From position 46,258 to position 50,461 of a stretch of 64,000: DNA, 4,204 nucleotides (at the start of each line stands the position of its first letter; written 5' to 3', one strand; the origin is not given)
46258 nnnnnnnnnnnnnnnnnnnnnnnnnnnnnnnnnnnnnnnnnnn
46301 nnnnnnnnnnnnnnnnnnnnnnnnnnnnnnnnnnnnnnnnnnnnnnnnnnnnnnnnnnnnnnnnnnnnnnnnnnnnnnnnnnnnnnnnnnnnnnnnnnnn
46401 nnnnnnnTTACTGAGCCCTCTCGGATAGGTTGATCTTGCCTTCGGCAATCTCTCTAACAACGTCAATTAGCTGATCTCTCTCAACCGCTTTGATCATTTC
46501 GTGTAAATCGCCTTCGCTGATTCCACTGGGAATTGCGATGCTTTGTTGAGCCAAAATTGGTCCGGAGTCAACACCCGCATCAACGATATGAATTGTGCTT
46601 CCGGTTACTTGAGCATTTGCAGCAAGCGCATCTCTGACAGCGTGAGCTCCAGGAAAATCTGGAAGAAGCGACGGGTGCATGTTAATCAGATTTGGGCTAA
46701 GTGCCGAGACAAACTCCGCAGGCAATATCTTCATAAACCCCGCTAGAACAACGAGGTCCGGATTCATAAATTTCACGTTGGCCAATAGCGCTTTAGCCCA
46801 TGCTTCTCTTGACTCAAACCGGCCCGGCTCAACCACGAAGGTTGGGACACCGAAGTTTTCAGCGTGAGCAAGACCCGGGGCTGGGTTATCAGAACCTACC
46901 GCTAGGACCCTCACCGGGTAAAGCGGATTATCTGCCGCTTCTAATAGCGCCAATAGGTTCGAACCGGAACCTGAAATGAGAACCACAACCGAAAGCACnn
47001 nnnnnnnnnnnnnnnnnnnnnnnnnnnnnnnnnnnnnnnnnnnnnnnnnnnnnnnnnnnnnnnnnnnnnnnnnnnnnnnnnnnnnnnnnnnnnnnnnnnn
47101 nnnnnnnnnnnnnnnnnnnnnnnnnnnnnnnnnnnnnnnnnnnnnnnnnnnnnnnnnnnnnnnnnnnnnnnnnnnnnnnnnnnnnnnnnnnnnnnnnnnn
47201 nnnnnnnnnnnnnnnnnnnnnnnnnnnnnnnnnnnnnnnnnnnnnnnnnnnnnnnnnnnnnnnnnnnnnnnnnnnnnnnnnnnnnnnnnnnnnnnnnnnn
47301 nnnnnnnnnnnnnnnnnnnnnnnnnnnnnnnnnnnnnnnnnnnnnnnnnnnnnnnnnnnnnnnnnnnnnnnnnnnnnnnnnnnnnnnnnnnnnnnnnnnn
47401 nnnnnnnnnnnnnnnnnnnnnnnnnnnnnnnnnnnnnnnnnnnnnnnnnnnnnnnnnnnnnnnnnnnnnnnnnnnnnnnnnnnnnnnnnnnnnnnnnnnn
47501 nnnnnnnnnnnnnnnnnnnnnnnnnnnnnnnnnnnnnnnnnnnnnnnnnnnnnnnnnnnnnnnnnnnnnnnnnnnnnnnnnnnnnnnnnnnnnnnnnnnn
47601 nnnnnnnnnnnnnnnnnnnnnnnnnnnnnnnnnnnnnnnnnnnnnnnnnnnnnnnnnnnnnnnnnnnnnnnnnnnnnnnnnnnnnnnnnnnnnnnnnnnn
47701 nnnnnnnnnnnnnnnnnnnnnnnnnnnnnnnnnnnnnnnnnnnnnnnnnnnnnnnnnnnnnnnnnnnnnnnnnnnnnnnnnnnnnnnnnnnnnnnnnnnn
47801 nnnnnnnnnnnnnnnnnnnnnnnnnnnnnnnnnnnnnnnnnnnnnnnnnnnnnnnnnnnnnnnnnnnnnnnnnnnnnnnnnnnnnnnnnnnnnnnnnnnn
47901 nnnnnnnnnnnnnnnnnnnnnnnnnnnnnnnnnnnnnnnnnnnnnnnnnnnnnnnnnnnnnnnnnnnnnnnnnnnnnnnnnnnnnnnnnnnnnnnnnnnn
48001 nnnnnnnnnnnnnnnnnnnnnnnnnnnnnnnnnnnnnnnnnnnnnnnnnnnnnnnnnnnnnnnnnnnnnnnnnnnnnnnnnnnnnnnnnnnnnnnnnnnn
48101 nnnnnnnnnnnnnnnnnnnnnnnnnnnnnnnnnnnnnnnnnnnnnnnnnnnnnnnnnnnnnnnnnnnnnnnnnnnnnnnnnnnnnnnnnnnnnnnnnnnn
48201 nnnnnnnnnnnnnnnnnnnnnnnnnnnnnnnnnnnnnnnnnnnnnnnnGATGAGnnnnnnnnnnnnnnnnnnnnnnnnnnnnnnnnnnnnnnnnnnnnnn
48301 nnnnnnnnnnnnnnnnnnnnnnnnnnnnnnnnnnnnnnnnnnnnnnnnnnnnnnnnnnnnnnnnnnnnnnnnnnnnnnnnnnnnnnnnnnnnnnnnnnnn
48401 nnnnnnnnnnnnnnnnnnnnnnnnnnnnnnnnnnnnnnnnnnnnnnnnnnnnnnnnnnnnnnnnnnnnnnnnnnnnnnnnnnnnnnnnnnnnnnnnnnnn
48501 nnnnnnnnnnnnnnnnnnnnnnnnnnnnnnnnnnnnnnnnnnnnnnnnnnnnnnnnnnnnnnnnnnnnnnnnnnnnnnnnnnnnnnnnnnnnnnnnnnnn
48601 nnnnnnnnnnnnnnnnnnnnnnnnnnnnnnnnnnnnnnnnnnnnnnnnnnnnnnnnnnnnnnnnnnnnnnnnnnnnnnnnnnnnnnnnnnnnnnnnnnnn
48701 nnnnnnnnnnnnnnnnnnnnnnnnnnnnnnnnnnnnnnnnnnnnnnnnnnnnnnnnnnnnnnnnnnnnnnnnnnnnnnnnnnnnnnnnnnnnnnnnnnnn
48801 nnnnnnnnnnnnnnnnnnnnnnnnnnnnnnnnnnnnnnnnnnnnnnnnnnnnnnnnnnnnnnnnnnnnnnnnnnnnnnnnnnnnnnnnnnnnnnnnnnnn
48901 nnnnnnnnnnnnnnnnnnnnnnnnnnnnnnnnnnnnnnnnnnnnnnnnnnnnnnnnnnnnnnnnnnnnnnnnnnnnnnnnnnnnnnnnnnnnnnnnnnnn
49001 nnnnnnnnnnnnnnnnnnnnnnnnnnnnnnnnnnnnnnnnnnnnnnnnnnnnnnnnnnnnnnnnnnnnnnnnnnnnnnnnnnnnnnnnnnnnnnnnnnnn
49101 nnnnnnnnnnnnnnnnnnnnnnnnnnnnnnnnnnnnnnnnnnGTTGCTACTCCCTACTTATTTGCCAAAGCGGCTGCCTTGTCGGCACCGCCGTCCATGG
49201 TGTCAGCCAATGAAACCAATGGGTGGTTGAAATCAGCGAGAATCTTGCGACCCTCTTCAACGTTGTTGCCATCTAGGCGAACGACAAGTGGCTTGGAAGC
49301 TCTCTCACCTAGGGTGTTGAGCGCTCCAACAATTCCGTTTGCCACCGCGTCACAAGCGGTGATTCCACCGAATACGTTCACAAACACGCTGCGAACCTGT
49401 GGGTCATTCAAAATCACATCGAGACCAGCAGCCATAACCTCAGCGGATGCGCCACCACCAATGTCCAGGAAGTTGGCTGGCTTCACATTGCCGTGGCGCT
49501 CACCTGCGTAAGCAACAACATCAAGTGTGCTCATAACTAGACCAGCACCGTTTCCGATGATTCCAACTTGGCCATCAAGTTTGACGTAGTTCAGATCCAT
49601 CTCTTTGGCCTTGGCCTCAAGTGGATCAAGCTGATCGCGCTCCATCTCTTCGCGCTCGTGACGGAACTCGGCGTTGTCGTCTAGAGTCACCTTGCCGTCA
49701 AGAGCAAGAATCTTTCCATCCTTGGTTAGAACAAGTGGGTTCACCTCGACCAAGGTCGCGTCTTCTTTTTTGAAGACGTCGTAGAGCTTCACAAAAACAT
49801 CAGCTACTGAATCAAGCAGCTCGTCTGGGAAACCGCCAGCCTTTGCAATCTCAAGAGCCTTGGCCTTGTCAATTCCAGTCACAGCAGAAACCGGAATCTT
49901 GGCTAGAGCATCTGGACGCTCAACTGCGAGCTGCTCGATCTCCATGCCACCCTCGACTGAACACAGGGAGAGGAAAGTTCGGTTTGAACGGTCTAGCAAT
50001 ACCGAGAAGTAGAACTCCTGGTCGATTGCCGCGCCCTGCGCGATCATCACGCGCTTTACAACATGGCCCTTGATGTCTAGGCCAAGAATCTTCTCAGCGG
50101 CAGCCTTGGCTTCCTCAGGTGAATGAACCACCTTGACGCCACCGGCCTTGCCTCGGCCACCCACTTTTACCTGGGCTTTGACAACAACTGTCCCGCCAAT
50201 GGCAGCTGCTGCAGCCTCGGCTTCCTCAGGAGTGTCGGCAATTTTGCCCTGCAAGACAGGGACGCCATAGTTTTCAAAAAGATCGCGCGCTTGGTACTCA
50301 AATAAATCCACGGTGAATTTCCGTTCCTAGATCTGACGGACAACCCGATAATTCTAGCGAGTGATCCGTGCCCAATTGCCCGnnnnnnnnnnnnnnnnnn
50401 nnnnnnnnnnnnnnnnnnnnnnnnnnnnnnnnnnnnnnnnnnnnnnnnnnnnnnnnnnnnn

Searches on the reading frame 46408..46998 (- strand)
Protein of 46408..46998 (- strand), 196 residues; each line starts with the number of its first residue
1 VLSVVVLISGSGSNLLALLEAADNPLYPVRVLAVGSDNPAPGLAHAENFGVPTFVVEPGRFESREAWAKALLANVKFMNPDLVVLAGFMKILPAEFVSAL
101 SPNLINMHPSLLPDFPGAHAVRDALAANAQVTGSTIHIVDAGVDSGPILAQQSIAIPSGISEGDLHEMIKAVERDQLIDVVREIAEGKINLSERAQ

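Call 21: search_protein_families(library=pfam, proteins=[window:46408-46998:-], max_evalue=0.001)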
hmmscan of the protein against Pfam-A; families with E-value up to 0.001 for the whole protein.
window:46408-46998:- (196 aa): 1 family
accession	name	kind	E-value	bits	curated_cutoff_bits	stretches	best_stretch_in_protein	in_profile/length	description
PF00551.24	Formyl_trans_N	-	2.9e-44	151.4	26.1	1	4-181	3-181/181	Formyl transferase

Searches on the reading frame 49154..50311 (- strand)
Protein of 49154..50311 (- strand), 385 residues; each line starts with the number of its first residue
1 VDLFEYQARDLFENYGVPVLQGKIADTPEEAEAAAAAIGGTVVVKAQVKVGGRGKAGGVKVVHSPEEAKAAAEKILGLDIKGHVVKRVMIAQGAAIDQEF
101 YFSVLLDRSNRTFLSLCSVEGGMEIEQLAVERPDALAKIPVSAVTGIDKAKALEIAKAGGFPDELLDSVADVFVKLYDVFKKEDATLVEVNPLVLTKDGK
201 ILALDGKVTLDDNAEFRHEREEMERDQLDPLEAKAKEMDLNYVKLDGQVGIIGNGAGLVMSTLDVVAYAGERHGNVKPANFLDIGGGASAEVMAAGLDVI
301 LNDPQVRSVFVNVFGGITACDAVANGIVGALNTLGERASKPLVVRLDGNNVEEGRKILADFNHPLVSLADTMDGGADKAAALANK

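Call 21: search_protein_families(library=pfam, proteins=[window:49154-50311:-], max_evalue=0.001)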
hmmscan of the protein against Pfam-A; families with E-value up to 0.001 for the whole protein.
window:49154-50311:- (385 aa): 6 families
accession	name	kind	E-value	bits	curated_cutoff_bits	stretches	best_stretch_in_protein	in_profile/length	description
PF08442.15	ATP-grasp_2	-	2.7e-68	230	29.5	1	3-194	2-201/202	ATP-grasp domain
PF00549.24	Ligase_CoA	-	8.7e-17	61.9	24.5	1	254-366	3-115/128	CoA-ligase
PF24948.1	Citrate_synth_N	-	1.4e-13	51.2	83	1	41-219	53-229/232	ATP-citrate synthase ATP-grasp domain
PF13549.11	ATP-grasp_5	-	4.1e-13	49.6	27.6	1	3-210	10-221/221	ATP-grasp domain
PF01071.24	GARS_A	-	3.3e-05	24.2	27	1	8-92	6-87/194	Phosphoribosylglycinamide synthetase, ATP-grasp (A) domain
PF02786.22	CPSase_L_D2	-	6.2e-05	23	19.8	1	7-119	4-113/211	Carbamoyl-phosphate synthase L chain, ATP binding domain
